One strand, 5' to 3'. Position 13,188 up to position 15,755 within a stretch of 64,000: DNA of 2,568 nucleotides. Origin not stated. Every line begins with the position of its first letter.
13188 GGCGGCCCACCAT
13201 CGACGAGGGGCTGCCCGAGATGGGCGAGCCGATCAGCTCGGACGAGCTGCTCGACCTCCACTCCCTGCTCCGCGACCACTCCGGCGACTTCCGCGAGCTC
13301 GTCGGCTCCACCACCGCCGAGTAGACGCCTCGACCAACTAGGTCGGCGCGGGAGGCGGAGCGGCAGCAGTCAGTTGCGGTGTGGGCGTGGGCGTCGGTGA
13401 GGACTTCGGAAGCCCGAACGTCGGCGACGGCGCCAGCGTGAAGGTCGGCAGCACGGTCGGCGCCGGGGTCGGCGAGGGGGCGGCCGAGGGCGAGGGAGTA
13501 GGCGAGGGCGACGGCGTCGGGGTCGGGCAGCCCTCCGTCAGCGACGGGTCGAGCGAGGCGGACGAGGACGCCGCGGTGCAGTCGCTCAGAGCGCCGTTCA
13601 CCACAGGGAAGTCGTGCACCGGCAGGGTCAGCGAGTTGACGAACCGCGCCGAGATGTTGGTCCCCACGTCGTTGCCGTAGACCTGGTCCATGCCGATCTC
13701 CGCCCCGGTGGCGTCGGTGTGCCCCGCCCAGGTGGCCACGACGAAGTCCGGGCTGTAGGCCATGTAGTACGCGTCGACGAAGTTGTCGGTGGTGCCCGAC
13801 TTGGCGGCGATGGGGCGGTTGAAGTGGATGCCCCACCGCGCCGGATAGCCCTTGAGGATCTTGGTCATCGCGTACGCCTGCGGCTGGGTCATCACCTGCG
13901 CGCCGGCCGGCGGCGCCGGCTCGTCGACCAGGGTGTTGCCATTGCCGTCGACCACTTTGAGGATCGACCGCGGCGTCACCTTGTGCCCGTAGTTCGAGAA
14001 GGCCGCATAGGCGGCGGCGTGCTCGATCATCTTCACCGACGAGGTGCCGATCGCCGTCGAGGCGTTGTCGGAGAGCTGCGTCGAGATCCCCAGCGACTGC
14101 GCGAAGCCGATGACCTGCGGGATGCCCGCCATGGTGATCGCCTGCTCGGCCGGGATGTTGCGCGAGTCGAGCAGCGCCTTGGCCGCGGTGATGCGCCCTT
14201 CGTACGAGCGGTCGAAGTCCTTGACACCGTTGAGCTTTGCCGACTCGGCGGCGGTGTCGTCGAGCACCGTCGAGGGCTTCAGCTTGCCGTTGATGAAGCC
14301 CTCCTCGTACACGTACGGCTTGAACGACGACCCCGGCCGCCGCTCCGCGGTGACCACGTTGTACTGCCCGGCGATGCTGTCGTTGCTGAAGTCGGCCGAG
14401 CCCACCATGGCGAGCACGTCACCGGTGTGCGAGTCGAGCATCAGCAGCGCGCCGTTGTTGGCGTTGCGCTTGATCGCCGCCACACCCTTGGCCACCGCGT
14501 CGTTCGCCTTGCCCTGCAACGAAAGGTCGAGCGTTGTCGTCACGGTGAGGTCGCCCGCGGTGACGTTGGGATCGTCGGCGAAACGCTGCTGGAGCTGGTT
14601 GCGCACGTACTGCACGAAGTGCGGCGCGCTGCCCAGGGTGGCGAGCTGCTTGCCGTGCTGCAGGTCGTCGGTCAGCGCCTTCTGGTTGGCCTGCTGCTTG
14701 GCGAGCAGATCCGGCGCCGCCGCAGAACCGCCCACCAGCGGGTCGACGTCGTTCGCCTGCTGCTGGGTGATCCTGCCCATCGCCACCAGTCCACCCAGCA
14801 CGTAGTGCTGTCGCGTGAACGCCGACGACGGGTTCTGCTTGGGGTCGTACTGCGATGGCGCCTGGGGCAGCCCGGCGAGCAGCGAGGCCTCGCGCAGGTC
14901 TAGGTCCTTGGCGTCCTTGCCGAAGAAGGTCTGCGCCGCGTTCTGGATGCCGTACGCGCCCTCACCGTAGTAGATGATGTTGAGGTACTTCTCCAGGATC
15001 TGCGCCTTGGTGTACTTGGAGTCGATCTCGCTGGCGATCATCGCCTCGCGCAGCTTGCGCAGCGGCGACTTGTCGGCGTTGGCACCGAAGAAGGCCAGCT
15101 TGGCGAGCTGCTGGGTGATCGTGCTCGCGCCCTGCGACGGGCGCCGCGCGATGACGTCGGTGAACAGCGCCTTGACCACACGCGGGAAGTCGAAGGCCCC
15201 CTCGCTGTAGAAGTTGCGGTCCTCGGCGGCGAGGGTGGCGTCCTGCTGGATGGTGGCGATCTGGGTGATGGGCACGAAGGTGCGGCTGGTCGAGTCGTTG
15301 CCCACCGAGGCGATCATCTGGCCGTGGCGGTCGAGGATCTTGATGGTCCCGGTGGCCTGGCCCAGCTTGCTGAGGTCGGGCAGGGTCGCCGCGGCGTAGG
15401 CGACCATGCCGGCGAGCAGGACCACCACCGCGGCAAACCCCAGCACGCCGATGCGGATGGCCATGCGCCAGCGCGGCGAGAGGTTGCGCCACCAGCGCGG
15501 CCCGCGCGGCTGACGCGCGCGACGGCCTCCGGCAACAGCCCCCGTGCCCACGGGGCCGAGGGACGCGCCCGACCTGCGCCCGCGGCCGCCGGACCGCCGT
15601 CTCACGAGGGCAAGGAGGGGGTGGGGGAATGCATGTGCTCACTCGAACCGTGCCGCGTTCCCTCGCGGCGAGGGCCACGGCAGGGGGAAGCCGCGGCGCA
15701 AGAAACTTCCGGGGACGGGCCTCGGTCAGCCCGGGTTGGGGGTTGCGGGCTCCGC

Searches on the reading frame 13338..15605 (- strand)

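Call 58: search_protein_families(library=ncbifam, proteins=[window:13338-15605:-], max_evalue=0.00001)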
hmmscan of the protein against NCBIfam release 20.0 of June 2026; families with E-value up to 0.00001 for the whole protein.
window:13338-15605:- (755 aa): 14 families
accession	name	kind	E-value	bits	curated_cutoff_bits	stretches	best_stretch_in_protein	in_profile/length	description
TIGR02074.1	PBP_1a_fam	subfamily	1.1e-126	423.8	508.75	1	108-654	2-527/535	PBP1A family penicillin-binding protein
NF051885.1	tranpepglycosPbpC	equivalog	4.4e-98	329.5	900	1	73-670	34-606/632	multimodular transpeptidase-transglycosylase PbpC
TIGR02073.1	PBP_1c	equivalog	1.2e-88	298.5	494.2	1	89-635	13-523/728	penicillin-binding protein 1C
TIGR02071.1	PBP_1b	equivalog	4.3e-71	240.1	717.75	1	94-632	132-660/729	penicillin-binding protein 1B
NF038272.1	strep_PBP1A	exception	5.5e-71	239.7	1075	1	53-586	15-535/658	penicillin-binding protein PBP1A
NF038276.1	strep_PBP2A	exception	7.5e-59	199.7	1100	1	39-631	30-610/716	penicillin-binding protein PBP2A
NF007061.0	PRK09506.1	equivalog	3.3e-57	193.9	1120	1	103-634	206-726/825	bifunctional glycosyl transferase/transpeptidase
NF008643.0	PRK11636.1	equivalog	5.7e-55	187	1263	2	64-375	22-307/850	peptidoglycan glycosyltransferase/peptidoglycan DD-transpeptidase MrcA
NF011423.0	PRK14850.1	equivalog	3.8e-52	177.7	1275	2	97-281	145-332/764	penicillin-binding protein 1b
NF008414.0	PRK11240.1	equivalog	7.4e-47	159.9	1121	2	352-634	269-543/774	peptidoglycan glycosyltransferase PbpC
NF038274.1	strep_PBP1B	exception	1.1e-36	126.5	1225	2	89-266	64-243/745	penicillin-binding protein PBP1B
TIGR02070.1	mono_pep_trsgly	equivalog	1.3e-31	109.9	182.65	1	106-267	53-212/224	monofunctional biosynthetic peptidoglycan transglycosylase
NF010008.0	PRK13481.1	equivalog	8.2e-27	94.2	270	1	108-255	80-231/269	glycosyltransferase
TIGR03423.1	pbp2_mrdA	equivalog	1.1e-11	44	455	1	354-508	228-391/593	penicillin-binding protein 2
